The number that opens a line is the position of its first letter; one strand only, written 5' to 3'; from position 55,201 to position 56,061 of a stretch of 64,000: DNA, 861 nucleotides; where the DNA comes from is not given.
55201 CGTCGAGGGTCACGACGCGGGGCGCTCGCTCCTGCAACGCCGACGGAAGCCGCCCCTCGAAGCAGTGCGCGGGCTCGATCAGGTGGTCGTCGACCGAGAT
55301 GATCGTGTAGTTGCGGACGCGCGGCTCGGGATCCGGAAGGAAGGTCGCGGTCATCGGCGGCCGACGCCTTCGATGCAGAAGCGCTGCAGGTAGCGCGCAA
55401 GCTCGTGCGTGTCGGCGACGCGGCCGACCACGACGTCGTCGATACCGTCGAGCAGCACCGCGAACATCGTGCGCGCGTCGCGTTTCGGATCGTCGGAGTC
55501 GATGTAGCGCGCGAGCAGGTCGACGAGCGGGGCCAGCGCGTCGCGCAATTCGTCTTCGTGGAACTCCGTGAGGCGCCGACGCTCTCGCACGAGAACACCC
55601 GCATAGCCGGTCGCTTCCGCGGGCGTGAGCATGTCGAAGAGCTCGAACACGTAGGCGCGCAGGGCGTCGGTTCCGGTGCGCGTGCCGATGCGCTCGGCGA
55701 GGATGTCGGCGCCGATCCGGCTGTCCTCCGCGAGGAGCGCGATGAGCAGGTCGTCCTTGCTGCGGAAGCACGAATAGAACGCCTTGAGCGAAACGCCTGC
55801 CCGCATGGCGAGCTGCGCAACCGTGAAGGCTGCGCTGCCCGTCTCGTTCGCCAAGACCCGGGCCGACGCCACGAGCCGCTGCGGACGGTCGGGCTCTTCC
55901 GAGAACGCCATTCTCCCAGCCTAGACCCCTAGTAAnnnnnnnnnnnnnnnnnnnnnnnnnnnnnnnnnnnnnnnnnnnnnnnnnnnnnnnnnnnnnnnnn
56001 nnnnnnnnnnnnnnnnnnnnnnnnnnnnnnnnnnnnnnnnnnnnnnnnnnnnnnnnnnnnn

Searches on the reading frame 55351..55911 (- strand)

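Call 27: search_protein_families(library=pfam, proteins=[window:55351-55911:-], max_evalue=0.01)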
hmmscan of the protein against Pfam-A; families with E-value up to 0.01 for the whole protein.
window:55351-55911:- (186 aa): 1 family
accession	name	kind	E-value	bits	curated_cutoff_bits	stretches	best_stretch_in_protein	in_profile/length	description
PF00440.29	TetR_N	-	1.9e-09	37.6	24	1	14-59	2-47/47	Bacterial regulatory proteins, tetR family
